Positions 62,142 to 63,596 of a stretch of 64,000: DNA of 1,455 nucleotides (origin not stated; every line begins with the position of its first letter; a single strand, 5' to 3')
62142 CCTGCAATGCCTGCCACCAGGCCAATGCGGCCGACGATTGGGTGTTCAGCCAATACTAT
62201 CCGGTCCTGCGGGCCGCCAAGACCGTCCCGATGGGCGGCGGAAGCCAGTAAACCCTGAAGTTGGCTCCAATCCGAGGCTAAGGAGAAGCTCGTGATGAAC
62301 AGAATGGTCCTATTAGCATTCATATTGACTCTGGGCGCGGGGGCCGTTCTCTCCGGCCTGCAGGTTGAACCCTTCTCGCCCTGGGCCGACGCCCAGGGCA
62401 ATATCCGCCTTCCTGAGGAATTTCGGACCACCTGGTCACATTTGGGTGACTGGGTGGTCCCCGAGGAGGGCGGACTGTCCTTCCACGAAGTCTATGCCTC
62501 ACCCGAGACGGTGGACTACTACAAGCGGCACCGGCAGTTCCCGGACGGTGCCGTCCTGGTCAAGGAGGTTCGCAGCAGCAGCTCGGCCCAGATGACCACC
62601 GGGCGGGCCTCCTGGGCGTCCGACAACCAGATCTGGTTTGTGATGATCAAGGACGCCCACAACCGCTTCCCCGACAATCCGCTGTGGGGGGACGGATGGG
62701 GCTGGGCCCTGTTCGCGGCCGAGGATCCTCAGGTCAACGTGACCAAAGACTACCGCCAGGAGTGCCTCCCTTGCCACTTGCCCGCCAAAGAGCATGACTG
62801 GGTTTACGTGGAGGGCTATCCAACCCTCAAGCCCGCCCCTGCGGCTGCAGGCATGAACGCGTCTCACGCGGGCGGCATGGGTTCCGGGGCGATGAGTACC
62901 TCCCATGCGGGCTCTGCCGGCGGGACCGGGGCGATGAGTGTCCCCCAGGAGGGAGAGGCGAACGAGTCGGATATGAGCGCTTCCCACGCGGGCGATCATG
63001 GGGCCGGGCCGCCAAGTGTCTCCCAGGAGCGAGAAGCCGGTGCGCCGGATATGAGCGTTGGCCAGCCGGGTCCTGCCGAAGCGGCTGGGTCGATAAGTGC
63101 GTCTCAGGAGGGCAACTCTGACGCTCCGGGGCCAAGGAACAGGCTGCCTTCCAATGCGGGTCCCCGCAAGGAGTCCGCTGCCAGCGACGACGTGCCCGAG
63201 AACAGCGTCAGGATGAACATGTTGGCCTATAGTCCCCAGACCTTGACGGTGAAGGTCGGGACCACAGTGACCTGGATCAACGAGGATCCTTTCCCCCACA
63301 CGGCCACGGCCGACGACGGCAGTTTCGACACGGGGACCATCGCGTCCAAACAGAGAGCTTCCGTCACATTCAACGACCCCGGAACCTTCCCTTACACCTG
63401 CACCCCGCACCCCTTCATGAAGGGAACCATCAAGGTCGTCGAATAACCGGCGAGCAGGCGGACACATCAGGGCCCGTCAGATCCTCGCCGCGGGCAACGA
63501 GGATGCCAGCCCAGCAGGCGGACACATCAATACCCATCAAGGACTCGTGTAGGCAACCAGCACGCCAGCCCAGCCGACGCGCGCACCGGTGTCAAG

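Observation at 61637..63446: Tandem cytochrome P460 paralogues, the second fused to a Met/His-rich linker and an amicyanin-like cupredoxin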

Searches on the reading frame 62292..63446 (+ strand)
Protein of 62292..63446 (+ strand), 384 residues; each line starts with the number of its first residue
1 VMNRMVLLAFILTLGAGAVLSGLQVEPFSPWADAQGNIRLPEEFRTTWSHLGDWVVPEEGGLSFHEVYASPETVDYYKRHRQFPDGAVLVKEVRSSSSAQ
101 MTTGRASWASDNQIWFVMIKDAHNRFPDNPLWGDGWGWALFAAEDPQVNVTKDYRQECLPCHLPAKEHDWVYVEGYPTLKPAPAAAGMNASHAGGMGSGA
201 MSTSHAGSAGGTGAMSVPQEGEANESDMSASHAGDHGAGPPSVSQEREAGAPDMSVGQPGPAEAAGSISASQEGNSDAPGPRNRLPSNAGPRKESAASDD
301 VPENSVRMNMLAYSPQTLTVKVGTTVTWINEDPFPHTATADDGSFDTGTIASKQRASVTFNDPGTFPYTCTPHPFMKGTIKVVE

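Call 3: search_protein_families(library=pfam, proteins=[window:62292-63446:+], max_evalue=0.01)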
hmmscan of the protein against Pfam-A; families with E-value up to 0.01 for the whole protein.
window:62292-63446:+ (384 aa): 3 families
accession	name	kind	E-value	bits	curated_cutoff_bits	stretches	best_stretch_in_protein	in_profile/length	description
PF16694.10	Cytochrome_P460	-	6.8e-26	91.6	27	1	41-172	1-124/125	Cytochrome P460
PF00127.26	Copper-bind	-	3.3e-13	50.3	21.2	1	304-382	5-98/99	Copper binding proteins, plastocyanin/azurin family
PF13473.12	Cupredoxin_1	-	7.6e-09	36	27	1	295-380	14-102/104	Cupredoxin-like domain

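Call 4: search_protein_families(library=ncbifam, proteins=[window:62292-63446:+], max_evalue=0.01)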
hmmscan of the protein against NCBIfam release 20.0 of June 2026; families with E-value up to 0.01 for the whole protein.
window:62292-63446:+ (384 aa): 4 families
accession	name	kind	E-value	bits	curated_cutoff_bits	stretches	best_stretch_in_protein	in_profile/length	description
TIGR02657.1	amicyanin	equivalog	9.7e-17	61.1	110.2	1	311-382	6-82/83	amicyanin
TIGR02656.1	cyanin_plasto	equivalog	9.4e-09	35.6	87.85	1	309-382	10-98/99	plastocyanin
TIGR03102.1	halo_cynanin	subfamily_domain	8.6e-07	29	93.8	1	309-382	35-114/115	halocyanin domain-containing protein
TIGR02375.1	pseudoazurin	equivalog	0.0017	18.1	109.85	1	307-382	6-83/116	pseudoazurin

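Call 6: search_solved_structures(query=window:62292-63446:+, max_evalue=0.01, show_alignments=5)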
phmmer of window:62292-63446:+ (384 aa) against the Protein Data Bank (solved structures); distinct sequences matched with E-value up to 0.01: 55.
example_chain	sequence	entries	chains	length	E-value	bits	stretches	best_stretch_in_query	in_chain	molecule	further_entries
9cck_A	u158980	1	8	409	7.4e-16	61.6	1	311-382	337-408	Copper-containing nitrite reductase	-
1aac_A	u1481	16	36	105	1.5e-13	54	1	298-381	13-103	AMICYANIN | PROTEIN (AMICYANIN)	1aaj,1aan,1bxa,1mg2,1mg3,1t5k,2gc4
1mda_A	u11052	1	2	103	1.5e-13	54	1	298-381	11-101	AMICYANIN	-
1id2_A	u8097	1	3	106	2e-13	53.6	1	295-381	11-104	AMICYANIN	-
2qdv_A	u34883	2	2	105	2.8e-13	53.1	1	298-381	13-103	Amicyanin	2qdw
3c75_A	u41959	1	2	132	3.2e-13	52.9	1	295-381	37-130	Amicyanin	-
3ie9_A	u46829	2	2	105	3.9e-13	52.7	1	298-381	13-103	Amicyanin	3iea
2idt_A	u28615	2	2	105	7.4e-13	51.8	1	298-381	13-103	Amicyanin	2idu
3rym_A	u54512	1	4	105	1e-12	51.3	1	298-381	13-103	Amicyanin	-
2idq_A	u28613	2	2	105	1e-12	51.3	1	298-381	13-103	Amicyanin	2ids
1sf3_A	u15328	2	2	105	1.9e-12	50.4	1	298-381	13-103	Amicyanin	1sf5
2gb2_A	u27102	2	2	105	2.6e-12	50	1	298-381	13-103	Amicyanin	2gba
3ply_A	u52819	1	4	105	2.7e-12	49.9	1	298-381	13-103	Amicyanin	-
4p5r_A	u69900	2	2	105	2.7e-12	49.9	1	298-381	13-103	Amicyanin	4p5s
1sfd_A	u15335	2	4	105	5.1e-12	49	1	298-381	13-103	Amicyanin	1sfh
8gar_A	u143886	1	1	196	2.7e-11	46.6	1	11-185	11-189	Cytochrome P460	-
6e0y_A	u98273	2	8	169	7.5e-11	45.2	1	48-181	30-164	Cytochrome P460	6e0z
6e0x_A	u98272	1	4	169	7.9e-11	45.1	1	48-181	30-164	Cytochrome P460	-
6amg_A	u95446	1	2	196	8.7e-11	44.9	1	47-181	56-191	Cytochrome P460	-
6e17_A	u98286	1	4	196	1.2e-10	44.5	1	47-181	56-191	Cytochrome P460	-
2je2_A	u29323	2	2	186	1.5e-10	44.2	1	35-186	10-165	CYTOCHROME P460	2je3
6w6n_A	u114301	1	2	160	8.4e-10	41.7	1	48-181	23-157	Cytochrome P460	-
6hbe_A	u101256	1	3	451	2e-07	33.8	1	302-384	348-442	Copper-containing nitrite reductase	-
6hiu_B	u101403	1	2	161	1e-05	28.3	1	79-173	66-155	Cytochrome P460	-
9hrk_A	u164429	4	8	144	1e-05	28.2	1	79-173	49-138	Cytochrome P460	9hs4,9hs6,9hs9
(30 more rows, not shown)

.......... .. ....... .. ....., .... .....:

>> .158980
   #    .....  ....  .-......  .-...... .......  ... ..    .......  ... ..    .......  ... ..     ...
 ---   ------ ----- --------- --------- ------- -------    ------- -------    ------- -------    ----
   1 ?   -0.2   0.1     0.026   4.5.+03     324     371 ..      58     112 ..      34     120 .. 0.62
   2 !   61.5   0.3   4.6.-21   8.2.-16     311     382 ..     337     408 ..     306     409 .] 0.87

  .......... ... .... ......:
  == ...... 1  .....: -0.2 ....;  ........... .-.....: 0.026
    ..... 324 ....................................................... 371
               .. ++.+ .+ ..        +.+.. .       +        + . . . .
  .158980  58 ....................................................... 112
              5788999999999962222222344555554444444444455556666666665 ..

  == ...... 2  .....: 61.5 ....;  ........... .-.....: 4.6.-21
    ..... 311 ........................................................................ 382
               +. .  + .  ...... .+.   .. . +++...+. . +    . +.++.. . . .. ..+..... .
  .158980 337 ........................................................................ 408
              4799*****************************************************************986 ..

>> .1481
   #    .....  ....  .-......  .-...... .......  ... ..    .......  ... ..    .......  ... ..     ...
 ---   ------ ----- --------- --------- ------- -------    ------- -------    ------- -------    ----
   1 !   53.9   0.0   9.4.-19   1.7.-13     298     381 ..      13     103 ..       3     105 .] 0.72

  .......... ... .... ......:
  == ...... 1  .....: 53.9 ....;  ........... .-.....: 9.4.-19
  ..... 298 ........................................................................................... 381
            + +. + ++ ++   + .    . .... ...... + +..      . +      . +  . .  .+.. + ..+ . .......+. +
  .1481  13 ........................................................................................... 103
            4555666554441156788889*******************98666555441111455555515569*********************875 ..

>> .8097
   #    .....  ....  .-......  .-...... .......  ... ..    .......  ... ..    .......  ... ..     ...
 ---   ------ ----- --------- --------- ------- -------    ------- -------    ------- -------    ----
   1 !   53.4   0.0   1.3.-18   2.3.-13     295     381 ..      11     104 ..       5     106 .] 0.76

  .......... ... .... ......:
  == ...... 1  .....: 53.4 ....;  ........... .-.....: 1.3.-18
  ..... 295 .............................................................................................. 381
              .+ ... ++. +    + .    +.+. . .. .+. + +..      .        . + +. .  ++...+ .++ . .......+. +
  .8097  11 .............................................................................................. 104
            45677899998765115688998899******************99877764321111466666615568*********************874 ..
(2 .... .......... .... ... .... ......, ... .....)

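Call 7: find_homologous_proteins(query=window:62292-63446:+, max_evalue=0.001)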
Query window:62292-63446:+ (384 aa): 201 proteins with E <= 0.001 among 8000 candidates; the best 120 are listed.
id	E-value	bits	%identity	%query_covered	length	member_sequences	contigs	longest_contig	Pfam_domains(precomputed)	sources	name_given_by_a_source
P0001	2.4e-261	885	100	100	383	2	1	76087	PF00127.27,PF16694.11,PF13473.13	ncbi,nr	ncbi:MAG TPA: cytochrome P460 family protein [Acidobacteriota bacterium]|nr:cytochrome P460 family p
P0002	5.3e-141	489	74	50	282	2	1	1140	PF00127.27,PF16694.11,PF13473.13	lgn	-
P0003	3.5e-124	433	67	49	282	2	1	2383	PF00127.27,PF16694.11,PF13473.13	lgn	-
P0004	6.9e-115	403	65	47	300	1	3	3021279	PF00127.27,PF16694.11,PF13473.13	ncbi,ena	-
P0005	1.2e-111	392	68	48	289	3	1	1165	PF00127.27,PF16694.11,PF13473.13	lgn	-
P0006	2.1e-89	319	55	47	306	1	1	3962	PF00127.27,PF16694.11,PF13473.13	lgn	-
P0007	6.6e-87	310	56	46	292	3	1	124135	PF00127.27,PF16694.11,PF13473.13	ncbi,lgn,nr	ncbi:MAG TPA: cytochrome P460 family protein [Vicinamibacteria bacterium]|nr:cytochrome P460 family 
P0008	5.7e-86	307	54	47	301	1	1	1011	PF00127.27,PF16694.11,PF13473.13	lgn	-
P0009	2.3e-85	305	58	47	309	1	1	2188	PF00127.27,PF16694.11,PF13473.13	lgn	-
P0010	8.5e-83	297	56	45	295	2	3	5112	PF00127.27,PF16694.11,PF13473.13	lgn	-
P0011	1.1e-66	244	55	43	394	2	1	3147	PF16694.11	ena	-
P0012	1.1e-55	208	51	41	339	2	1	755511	PF16694.11,PF13442.12,PF00034.27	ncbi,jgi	-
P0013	1.1e-55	208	54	43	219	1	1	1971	PF16694.11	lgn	-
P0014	4.7e-55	206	48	47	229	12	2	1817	PF16694.11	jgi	jgi:cytochrome c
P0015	6.4e-55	205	54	40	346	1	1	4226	PF16694.11,PF14495.12,PF13442.12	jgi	jgi:mono/diheme cytochrome c family protein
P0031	4.0e-51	193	44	23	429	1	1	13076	PF00127.27,PF13473.13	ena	-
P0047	2.5e-49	187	55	38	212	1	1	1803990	PF16694.11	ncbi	-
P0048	2.8e-49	187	54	40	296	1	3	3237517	PF16694.11,PF13442.12,PF00034.27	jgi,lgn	-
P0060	4.5e-48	183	47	46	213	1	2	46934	PF16694.11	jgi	jgi:Cytochrome P460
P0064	1.2e-47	181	52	40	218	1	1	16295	PF16694.11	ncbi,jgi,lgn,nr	ncbi:MAG TPA: cytochrome P460 family protein [Lacipirellulaceae bacterium]|jgi:cytochrome c|nr:cytoc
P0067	1.9e-47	181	51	39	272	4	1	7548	PF16694.11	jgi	jgi:Cytochrome P460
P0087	2.1e-45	174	45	48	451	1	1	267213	PF16694.11,PF13442.12,PF00034.27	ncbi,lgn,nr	ncbi:MAG: cytochrome c, class [Schlesneria sp.]|nr:cytochrome c, class [Schlesneria sp.]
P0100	1.1e-42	165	51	35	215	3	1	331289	PF16694.11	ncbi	ncbi:MAG: cytochrome P460 family protein [Myxococcota bacterium]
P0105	9.3e-40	155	48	18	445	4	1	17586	PF00127.27,PF13473.13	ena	-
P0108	5.7e-34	136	58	20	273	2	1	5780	PF00127.27,PF13473.13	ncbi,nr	ncbi:MAG TPA: plastocyanin/azurin family copper-binding protein [Thermomicrobiales bacterium]|nr:pla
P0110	1.8e-32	131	54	21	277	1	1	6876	PF00127.27,PF13473.13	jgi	-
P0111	1.8e-32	131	44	29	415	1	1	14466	PF00127.27,PF13473.13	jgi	jgi:plastocyanin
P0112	2.0e-32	131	47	19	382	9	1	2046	PF00127.27,PF13473.13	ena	-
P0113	8.5e-31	126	48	19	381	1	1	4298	PF00127.27,PF13473.13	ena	-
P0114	1.5e-30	125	47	19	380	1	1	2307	PF00127.27,PF13473.13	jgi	jgi:plastocyanin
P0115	3.1e-30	124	47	19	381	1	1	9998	PF00127.27,PF13473.13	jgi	jgi:plastocyanin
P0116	3.4e-30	124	47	19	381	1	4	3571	PF00127.27,PF13473.13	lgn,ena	-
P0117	3.8e-30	124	47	19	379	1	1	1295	PF00127.27,PF13473.13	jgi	jgi:plastocyanin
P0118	5.0e-30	123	46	19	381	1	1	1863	PF00127.27,PF13473.13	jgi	jgi:plastocyanin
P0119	5.2e-30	123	48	19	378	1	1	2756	PF00127.27,PF13473.13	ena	-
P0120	8.5e-30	122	49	18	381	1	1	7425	PF00127.27,PF13473.13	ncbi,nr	ncbi:MAG TPA: cupredoxin domain-containing protein [Actinomycetota bacterium]|nr:cupredoxin domain-c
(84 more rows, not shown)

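Call 11: find_encoding_contigs(protein=P0004, flank=10000, max_places=3)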
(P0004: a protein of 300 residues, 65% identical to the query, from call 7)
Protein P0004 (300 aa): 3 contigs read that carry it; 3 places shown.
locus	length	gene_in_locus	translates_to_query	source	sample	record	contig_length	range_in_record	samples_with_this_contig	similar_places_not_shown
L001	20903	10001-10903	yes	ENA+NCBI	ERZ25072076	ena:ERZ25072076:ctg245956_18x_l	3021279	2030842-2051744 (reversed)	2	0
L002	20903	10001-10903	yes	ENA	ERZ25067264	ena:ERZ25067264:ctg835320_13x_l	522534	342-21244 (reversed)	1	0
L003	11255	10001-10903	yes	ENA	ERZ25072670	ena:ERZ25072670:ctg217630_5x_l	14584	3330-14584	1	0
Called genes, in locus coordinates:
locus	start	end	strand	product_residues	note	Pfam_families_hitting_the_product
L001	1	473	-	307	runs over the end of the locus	PF05721:PhyH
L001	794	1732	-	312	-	PF01436:NHL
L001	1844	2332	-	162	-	-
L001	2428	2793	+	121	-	-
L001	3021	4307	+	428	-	PF02321:OEP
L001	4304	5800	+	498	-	PF19335:HMBD, PF25919:BSH_CusB, PF25869:3HB_CusB (weak), PF25954:Beta-barrel_RND_2, PF25967:RND-MFP_C (weak), PF25975:CzcB_C, PF25989:YknX_C (weak)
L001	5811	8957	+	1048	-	PF00873:ACR_tran, PF03176:MMPL (faint)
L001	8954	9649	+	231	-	-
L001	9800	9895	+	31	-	-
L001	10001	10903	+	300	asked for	PF16694:Cytochrome_P460, PF13473:Cupredoxin_1 (faint), PF00127:Copper-bind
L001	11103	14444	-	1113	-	PF08450:SGL (faint), PF07494:Reg_prop (faint), PF07495:Y_Y_Y, PF00512:HisKA (weak), PF02518:HATPase_c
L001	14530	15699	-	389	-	PF14294:DUF4372, PF01609:DDE_Tnp_1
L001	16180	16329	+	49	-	-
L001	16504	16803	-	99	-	-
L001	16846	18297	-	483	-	-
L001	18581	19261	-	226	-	-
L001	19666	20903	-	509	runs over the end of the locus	PF12796:Ank_2, PF13637:Ank_4, PF00023:Ank (weak), PF13857:Ank_5 (weak), PF12796:Ank_2, PF13637:Ank_4, PF12796:Ank_2, PF13637:Ank_4, +5 more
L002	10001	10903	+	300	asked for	PF16694:Cytochrome_P460, PF13473:Cupredoxin_1 (faint), PF00127:Copper-bind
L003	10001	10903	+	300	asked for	PF16694:Cytochrome_P460, PF13473:Cupredoxin_1 (faint), PF00127:Copper-bind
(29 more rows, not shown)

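Call 12: find_encoding_contigs(protein=P0007, flank=10000, max_places=3)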
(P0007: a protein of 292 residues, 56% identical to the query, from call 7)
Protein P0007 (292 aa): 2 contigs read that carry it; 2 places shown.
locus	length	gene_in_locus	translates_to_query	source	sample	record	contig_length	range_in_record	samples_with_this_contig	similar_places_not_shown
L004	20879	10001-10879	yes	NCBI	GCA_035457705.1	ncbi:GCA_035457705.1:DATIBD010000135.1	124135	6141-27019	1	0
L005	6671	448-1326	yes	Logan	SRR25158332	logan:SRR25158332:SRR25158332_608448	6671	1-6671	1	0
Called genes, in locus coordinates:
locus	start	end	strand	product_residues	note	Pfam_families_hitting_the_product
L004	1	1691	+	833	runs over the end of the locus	PF00069:Pkinase, PF07714:PK_Tyr_Ser-Thr, PF01636:APH (weak)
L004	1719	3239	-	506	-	PF00069:Pkinase, PF07714:PK_Tyr_Ser-Thr, PF01636:APH (faint)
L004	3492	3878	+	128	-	-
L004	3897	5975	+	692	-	PF12385:Peptidase_C70 (faint), PF13529:Peptidase_C39_2, PF03412:Peptidase_C39 (weak)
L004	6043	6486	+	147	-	-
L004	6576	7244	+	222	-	PF03473:MOSC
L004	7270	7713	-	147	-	PF14376:Haem_bd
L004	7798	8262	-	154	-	PF13628:DUF4142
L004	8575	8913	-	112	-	PF13424:TPR_12 (weak), PF13432:TPR_16 (weak), PF13414:TPR_11 (faint), PF13431:TPR_17 (faint), PF00515:TPR_1, PF07719:TPR_2 (weak), PF13181:TPR_8 (weak)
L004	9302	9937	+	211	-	PF16694:Cytochrome_P460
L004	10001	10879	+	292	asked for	PF16694:Cytochrome_P460, PF13473:Cupredoxin_1, PF00127:Copper-bind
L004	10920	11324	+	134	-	PF03100:CcmE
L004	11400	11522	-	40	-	-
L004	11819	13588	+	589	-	PF13492:GAF_3 (faint), PF01590:GAF, PF13185:GAF_2, PF00512:HisKA, PF02518:HATPase_c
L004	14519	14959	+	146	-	PF00072:Response_reg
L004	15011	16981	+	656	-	PF00072:Response_reg, PF01590:GAF, PF13185:GAF_2, PF13492:GAF_3, PF00158:Sigma54_activat, PF14532:Sigma54_activ_2, PF07728:AAA_5, PF25601:AAA_lid_14, +2 more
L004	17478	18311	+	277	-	PF08308:PEGA, PF14366:DUF4410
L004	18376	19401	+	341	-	-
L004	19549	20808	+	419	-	-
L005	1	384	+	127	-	?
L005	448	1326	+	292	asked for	PF16694:Cytochrome_P460, PF13473:Cupredoxin_1, PF00127:Copper-bind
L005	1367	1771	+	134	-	PF03100:CcmE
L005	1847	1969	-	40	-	-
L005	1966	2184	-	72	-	-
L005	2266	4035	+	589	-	PF13492:GAF_3 (faint), PF01590:GAF, PF13185:GAF_2, PF00512:HisKA, PF02518:HATPase_c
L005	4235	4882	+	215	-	PF00027:cNMP_binding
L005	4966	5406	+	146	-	PF00072:Response_reg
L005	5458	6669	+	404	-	?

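Call 13: find_encoding_contigs(protein=P0001, flank=10000, max_places=3)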
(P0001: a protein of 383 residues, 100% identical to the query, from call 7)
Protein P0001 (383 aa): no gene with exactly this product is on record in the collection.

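Call 14: search_protein_families(library=pfam, proteins=[L001:8954-9649:+, L004:9302-9937:+, L004:10920-11324:+, L004:7270-7713:-, L005:1-384:+], max_evalue=1)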
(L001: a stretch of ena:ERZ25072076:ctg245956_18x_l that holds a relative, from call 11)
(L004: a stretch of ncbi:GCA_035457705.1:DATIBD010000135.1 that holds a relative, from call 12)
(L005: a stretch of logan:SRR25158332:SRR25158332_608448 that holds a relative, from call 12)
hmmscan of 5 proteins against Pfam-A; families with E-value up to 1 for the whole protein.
L001:8954-9649:+ (231 aa): 1 family
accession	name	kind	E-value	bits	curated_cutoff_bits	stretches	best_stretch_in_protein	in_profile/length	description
PF21098.3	PH-GRAM_MTMR6-like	-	0.084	13.4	23.5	1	127-174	3-49/92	MTMR6-9, GRAM domain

L004:9302-9937:+ (211 aa): 1 family
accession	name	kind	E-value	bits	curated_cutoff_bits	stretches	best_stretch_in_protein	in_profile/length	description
PF16694.10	Cytochrome_P460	-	2.5e-26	92.9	27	1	61-195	1-125/125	Cytochrome P460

L004:10920-11324:+ (134 aa): 2 families
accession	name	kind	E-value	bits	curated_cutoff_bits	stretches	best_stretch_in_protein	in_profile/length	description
PF03100.22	CcmE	-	7.1e-22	78.1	24.6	1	32-129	2-98/99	CcmE domain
PF09609.15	Cas_GSU0054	-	0.0021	17.3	21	1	31-110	334-408/552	CRISPR-associated protein, GSU0054 family (Cas_GSU0054)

L004:7270-7713:- (147 aa): 2 families
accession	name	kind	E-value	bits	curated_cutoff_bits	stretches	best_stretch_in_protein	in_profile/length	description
PF14376.11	Haem_bd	-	2.1e-34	118.8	27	1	27-140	20-132/133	Haem-binding domain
PF07635.16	PSCyt1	-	0.26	12.4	22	0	102-115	44-57/59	Planctomycete cytochrome C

L005:1-384:+ (127 aa): 1 family
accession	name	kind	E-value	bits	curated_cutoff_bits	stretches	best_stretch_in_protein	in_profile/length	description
PF16694.10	Cytochrome_P460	-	1.1e-22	81.2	27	1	4-111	21-125/125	Cytochrome P460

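Call 26: predict_structure(alignment_id=A2)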
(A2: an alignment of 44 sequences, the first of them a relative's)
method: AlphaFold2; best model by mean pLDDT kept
length: 383 residues; sequences in the alignment: 44
mean_pLDDT: 75.3   pTM: 0.56
mean pLDDT of the five models: 75.3, 74.6, 74.0, 74.0, 70.9
residues with pLDDT >= 90: 183; 70-90: 60; 50-70: 45; < 50: 95
segments of 3 or more residues with pLDDT < 50: 202-271, 273-297
pLDDT, mean of each block of 10 residues (from residue 1): 74 61 77 96 97 85 95 92 95 94 93 95 96 94 93 82 66 81 65 54 45 44 36 38 36 37 39 43 40 52 93 96 97 93 97 97 96 90 97
secondary structure, 60 per line:
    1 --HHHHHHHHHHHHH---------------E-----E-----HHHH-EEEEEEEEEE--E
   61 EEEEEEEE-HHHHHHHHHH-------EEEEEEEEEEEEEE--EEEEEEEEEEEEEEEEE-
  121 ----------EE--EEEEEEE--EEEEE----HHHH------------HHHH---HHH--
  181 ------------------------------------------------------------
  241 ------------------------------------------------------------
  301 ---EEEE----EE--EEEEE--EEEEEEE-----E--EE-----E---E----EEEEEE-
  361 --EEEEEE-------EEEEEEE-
elements in order: H3-15 H43-46 E48-57 E60-68 H70-79 E87-100 E103-119 E135-141 E144-148 H153-156 H169-172 E304-307 E316-320 E323-329 E354-359 E363-368 E376-382
